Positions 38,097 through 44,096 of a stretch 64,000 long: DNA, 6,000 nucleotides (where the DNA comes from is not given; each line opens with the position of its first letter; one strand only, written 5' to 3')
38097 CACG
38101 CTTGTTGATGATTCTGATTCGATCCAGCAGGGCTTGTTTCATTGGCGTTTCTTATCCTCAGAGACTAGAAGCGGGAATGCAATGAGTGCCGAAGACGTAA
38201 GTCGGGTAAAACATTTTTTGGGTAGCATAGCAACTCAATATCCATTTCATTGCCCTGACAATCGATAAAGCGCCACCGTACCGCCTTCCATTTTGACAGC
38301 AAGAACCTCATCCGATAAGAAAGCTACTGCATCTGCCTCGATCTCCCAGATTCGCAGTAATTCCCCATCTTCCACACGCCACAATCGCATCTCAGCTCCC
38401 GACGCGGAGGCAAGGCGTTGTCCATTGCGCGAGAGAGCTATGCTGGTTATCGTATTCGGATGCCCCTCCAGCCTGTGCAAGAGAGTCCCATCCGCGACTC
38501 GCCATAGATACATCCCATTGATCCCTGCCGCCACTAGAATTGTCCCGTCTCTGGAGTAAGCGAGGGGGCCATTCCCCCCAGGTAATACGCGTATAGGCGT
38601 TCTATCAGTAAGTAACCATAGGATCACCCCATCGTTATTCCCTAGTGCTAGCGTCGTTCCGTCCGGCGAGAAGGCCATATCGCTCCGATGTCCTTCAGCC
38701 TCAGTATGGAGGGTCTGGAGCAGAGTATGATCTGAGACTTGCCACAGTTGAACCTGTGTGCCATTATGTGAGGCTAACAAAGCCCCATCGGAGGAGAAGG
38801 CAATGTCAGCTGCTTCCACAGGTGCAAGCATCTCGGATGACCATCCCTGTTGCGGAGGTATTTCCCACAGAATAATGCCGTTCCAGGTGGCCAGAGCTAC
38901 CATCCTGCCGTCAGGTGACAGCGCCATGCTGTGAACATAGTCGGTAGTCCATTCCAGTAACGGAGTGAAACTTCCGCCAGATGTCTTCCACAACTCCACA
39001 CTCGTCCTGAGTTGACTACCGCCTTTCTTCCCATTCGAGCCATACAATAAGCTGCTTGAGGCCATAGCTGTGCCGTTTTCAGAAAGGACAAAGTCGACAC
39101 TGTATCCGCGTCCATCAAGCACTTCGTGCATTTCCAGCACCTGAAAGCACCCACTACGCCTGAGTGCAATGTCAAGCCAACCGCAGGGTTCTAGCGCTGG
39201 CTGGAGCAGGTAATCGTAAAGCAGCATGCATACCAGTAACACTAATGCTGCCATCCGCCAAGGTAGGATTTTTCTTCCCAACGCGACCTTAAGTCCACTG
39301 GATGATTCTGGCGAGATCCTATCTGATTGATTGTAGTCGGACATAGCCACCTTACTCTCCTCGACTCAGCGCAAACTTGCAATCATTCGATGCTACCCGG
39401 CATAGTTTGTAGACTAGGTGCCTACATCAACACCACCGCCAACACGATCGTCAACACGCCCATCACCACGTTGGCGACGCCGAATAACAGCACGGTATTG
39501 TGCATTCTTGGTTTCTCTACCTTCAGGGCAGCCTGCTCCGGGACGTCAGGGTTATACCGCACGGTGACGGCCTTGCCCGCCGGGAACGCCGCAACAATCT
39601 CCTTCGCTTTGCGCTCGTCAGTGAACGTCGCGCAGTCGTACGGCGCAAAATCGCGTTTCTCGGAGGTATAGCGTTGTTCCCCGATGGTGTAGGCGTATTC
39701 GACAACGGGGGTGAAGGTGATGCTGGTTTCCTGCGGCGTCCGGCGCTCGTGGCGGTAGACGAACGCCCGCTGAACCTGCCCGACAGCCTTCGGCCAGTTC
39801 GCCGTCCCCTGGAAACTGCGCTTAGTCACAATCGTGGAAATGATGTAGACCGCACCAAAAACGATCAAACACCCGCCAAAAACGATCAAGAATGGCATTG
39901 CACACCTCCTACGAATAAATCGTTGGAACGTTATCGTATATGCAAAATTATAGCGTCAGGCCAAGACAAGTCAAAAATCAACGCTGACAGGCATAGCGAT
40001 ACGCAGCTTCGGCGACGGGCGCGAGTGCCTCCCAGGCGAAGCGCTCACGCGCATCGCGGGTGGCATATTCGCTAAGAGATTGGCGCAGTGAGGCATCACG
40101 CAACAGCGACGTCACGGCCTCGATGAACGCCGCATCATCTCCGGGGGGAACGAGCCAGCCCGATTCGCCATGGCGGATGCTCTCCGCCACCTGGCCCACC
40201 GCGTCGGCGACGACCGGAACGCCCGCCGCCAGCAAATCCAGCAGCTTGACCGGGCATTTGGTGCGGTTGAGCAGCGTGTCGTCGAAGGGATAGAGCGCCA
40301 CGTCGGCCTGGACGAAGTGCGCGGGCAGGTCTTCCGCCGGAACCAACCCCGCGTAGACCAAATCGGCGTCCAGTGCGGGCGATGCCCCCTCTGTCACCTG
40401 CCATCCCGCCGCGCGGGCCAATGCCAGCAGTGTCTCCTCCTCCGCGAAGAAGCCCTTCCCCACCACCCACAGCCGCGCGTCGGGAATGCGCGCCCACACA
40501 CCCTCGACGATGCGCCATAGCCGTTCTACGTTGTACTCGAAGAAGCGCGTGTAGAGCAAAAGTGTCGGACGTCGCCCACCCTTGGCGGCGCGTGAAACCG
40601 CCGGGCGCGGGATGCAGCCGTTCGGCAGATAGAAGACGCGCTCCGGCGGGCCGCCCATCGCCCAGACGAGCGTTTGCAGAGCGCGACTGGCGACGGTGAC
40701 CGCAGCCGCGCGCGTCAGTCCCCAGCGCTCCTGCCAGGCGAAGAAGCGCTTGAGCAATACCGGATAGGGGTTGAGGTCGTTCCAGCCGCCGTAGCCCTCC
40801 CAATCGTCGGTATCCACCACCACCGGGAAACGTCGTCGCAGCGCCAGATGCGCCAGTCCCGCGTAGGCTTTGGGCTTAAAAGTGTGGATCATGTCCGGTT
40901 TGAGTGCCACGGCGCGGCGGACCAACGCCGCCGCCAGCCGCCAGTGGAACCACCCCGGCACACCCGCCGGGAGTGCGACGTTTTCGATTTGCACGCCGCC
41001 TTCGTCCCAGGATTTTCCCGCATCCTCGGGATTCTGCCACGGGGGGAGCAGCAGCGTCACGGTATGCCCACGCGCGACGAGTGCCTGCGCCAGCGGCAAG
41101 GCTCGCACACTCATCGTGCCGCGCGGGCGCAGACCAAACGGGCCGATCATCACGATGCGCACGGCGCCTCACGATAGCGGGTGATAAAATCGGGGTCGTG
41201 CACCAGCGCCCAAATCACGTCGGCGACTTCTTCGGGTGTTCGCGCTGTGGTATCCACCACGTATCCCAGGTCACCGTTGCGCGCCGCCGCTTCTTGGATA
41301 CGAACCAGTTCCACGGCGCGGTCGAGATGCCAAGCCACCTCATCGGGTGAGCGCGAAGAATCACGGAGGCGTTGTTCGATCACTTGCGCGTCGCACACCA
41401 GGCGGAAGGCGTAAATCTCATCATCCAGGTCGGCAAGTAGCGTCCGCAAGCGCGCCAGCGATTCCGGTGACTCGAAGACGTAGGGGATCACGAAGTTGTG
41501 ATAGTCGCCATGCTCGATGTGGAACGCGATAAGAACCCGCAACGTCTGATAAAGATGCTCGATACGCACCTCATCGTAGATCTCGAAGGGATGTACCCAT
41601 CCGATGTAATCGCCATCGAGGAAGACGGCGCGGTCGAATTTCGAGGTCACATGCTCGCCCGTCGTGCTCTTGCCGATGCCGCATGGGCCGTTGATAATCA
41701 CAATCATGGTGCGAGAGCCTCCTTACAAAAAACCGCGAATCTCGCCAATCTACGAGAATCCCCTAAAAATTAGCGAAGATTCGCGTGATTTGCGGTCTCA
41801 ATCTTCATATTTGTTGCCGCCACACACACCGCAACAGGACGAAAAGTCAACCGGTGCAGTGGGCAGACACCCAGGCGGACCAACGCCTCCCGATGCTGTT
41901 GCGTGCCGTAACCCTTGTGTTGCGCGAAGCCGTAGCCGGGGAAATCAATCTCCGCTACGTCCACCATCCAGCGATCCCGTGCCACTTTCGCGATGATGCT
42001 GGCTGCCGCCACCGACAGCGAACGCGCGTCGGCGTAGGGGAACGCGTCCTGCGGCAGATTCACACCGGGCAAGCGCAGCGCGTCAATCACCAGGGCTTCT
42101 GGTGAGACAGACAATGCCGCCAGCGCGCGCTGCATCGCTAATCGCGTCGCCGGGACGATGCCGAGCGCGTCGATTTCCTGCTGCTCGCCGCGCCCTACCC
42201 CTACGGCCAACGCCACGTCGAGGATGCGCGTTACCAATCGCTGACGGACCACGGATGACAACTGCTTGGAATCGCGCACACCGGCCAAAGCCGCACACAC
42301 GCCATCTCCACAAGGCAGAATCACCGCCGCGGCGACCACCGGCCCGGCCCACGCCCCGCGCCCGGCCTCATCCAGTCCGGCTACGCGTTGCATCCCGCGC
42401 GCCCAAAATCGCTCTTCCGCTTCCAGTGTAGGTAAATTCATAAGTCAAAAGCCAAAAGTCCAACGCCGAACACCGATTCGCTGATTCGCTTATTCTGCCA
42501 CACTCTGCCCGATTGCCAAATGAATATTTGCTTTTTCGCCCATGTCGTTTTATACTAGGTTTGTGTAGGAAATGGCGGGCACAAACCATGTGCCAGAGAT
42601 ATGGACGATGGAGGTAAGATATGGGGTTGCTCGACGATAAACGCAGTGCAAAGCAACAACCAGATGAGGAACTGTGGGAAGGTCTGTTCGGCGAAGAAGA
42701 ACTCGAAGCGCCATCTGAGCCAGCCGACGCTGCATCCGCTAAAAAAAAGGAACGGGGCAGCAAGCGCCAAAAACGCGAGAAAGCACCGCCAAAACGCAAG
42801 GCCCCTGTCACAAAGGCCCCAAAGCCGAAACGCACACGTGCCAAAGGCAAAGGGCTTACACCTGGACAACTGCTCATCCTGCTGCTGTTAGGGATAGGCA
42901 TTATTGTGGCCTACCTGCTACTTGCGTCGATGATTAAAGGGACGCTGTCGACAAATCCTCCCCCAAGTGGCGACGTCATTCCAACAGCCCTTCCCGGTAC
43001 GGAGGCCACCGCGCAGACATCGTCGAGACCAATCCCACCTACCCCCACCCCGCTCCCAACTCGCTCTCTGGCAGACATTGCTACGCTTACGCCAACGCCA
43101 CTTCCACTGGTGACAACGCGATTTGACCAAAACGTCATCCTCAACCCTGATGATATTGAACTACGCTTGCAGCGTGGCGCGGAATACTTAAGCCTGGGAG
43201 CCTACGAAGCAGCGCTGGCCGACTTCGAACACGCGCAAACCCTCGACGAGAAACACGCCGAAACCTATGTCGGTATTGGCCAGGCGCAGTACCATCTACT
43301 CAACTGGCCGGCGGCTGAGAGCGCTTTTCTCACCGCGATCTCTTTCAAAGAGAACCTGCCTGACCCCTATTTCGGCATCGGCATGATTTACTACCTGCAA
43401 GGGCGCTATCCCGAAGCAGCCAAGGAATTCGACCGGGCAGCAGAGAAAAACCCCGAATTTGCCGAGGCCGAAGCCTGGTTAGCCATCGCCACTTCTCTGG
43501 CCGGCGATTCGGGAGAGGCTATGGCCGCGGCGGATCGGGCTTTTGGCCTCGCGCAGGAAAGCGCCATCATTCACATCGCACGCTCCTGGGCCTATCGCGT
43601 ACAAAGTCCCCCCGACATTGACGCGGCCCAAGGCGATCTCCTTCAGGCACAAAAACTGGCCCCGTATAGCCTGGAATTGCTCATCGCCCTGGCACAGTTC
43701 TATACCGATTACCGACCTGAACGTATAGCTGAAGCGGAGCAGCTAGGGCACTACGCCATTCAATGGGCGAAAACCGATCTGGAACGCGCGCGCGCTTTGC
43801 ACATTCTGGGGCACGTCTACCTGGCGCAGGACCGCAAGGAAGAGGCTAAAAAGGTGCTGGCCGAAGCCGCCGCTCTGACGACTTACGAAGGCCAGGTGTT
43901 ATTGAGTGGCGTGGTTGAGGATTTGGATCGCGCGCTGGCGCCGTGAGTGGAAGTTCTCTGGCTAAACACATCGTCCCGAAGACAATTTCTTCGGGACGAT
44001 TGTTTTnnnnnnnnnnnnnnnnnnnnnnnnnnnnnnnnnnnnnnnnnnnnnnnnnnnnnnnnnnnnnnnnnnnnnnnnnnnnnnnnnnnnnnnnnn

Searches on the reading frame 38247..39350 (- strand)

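Call 27: search_protein_families(library=pfam, proteins=[window:38247-39350:-], max_evalue=0.001)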
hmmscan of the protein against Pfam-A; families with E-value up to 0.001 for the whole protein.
window:38247-39350:- (367 aa): 26 families (the best 25 are shown)
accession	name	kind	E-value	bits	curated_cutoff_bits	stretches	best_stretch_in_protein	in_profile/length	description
PF25174.1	Beta-prop_THOC3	-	5.5e-28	98.2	305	2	199-343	70-217/272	THOC3 beta-propeller domain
PF24814.1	WD40_Prp19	-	4.3e-18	65.8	320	2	138-243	137-244/281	Prp19 WD40 domain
PF25173.1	Beta-prop_WDR3_1st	-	1.3e-17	64.5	154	1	195-333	6-149/184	WDR3 first beta-propeller domain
PF00400.38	WD40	-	9.7e-17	61.1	27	1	288-324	1-38/39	WD domain, G-beta repeat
PF24817.1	WD40_WDHD1_1st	-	7.2e-14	52.1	109.9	2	263-346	92-177/291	WDHD1 first WD40 domain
PF23414.1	Beta-prop_EML_2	-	4.5e-13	49.6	90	1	198-331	20-158/266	Echinoderm microtubule-associated protein second beta-propeller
PF23381.1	Beta-prop_IFT122_1st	-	5e-13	49.1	28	1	263-320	17-74/350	IFT122 first beta-propeller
PF24807.1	WD40_CDC20-Fz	-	8.9e-12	45.3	200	1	114-252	27-169/292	CDC20/Fizzy WD40 domain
PF25175.1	Beta-prop_WDR5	-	5.1e-10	39.5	250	1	136-334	10-216/296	WDR5 beta-propeller domain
PF12894.13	ANAPC4_WD40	-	2e-09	38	22.9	0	281-344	28-85/91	Anaphase-promoting complex subunit 4 WD40 domain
PF24805.1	EIF3I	-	5.5e-09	36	200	1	264-340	17-95/324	EIF3I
PF25172.1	Beta-prop_WDR3_2nd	-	5.2e-08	32.9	140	0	182-243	4-62/293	WDR3 second beta-propeller domain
PF25391.1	WD40_Gbeta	-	2.7e-07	30.4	150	0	136-242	143-249/340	G protein beta WD-40 repeat protein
PF25168.1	Beta-prop_WDR36-Utp21_2nd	-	6.8e-07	29.3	84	0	181-251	244-313/335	WDR36/Utp21 second beta-propeller domain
PF23869.1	Beta-prop_WDR75_1st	-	4.4e-06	26.6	45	0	266-343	3-82/292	WD repeat-containing protein 75 first beta-propeller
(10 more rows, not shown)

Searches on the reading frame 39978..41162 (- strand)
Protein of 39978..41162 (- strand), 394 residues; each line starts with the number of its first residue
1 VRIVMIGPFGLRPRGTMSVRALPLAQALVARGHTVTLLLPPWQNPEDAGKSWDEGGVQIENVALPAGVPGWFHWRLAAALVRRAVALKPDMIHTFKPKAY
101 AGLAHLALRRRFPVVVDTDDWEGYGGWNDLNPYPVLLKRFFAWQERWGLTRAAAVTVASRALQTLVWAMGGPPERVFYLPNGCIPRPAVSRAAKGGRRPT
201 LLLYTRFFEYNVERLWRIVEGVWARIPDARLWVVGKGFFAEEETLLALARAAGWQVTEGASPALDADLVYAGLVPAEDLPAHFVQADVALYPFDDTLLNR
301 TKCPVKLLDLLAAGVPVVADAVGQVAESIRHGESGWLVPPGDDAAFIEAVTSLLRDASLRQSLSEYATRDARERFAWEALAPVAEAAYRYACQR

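Call 27: search_protein_families(library=pfam, proteins=[window:39978-41162:-], max_evalue=0.001)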
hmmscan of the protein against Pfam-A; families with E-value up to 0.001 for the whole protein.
window:39978-41162:- (394 aa): 5 families
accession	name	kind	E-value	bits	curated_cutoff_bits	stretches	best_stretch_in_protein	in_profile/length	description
PF13579.12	Glyco_trans_4_4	-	2e-24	87.2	29.7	1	15-182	1-158/158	Glycosyl transferase 4-like domain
PF13692.12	Glyco_trans_1_4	-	6.2e-20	72.3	27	1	199-356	2-142/142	Glycosyl transferases group 1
PF13439.12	Glyco_transf_4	-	2.9e-18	66.9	28.5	1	19-182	6-165/170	Glycosyltransferase Family 4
PF00534.26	Glycos_transf_1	-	3.8e-17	62.8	26.4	1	196-369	13-171/172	Glycosyl transferases group 1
PF13524.12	Glyco_trans_1_2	-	2.2e-05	24.9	25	1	222-378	9-136/144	Glycosyl transferase-like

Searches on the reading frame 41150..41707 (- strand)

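Call 27: search_protein_families(library=pfam, proteins=[window:41150-41707:-], max_evalue=0.001)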
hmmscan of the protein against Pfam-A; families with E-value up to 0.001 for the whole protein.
window:41150-41707:- (185 aa): 3 families
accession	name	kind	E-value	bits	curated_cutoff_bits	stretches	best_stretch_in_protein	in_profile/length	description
PF13671.12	AAA_33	-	2.5e-06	28.3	27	0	3-120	2-121/143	AAA domain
PF13238.12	AAA_18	-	0.00018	22.4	29.4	1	3-121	1-115/128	AAA domain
PF13191.12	AAA_16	-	0.00079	20.4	32.6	0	2-171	26-158/167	AAA ATPase domain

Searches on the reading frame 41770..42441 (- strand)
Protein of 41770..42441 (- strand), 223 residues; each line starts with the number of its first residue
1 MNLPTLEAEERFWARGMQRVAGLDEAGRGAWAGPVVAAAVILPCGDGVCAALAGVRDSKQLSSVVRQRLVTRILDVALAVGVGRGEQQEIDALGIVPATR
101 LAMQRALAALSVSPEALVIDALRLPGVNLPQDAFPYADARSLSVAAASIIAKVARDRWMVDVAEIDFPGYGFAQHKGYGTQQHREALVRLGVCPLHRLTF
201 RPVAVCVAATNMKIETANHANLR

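Call 27: search_protein_families(library=pfam, proteins=[window:41770-42441:-], max_evalue=0.001)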
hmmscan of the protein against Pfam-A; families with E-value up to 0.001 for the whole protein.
window:41770-42441:- (223 aa): 1 family
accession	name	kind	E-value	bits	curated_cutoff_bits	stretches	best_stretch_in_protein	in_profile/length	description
PF01351.25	RNase_HII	-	9.1e-36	124.1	25.8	1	21-202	1-198/199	Ribonuclease HII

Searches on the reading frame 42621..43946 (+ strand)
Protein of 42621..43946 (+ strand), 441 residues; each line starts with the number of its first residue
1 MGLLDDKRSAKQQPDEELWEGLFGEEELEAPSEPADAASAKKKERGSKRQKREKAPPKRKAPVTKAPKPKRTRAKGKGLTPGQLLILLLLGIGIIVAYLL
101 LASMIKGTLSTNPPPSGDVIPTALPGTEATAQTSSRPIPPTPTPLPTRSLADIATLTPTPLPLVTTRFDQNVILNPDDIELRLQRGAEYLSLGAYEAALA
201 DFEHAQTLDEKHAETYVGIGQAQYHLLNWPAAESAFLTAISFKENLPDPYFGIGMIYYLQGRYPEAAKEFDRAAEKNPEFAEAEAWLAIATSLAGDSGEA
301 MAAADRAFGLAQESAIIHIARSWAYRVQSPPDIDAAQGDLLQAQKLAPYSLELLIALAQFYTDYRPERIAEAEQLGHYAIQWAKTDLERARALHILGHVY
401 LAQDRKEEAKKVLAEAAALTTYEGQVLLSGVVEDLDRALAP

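Call 27: search_protein_families(library=pfam, proteins=[window:42621-43946:+], max_evalue=0.001)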
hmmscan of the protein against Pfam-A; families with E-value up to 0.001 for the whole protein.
window:42621-43946:+ (441 aa): 11 families
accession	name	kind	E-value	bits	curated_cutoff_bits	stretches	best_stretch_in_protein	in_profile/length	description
PF00515.34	TPR_1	-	3e-16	58.9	27.8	2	249-280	3-34/34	Tetratricopeptide repeat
PF07719.23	TPR_2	-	2.3e-14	52.7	27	1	249-279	3-33/34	Tetratricopeptide repeat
PF13414.12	TPR_11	-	5.5e-11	42.4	26.8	2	254-289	1-36/42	TPR repeat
PF13181.12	TPR_8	-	3.5e-10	39.7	25.7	0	390-417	1-28/34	Tetratricopeptide repeat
PF13371.12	TPR_9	-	5.6e-09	36.3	35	1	172-206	22-56/73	Tetratricopeptide repeat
PF14559.12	TPR_19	-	1.8e-08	35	25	1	259-313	3-57/68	Tetratricopeptide repeat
PF13428.12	TPR_14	-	1.7e-07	31.7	23.5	0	250-288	4-42/44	Tetratricopeptide repeat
PF13431.12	TPR_17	-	4.4e-07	30.1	24.4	0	235-266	1-32/34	Tetratricopeptide repeat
PF13424.12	TPR_12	-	4.6e-06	27.2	30.1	0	213-274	3-72/77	Tetratricopeptide repeat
PF13432.12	TPR_16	-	7.5e-05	23.5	32.7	1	254-307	4-57/65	Tetratricopeptide repeat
PF13374.12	TPR_10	-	0.00048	20.5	27.5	0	390-419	2-31/42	Tetratricopeptide repeat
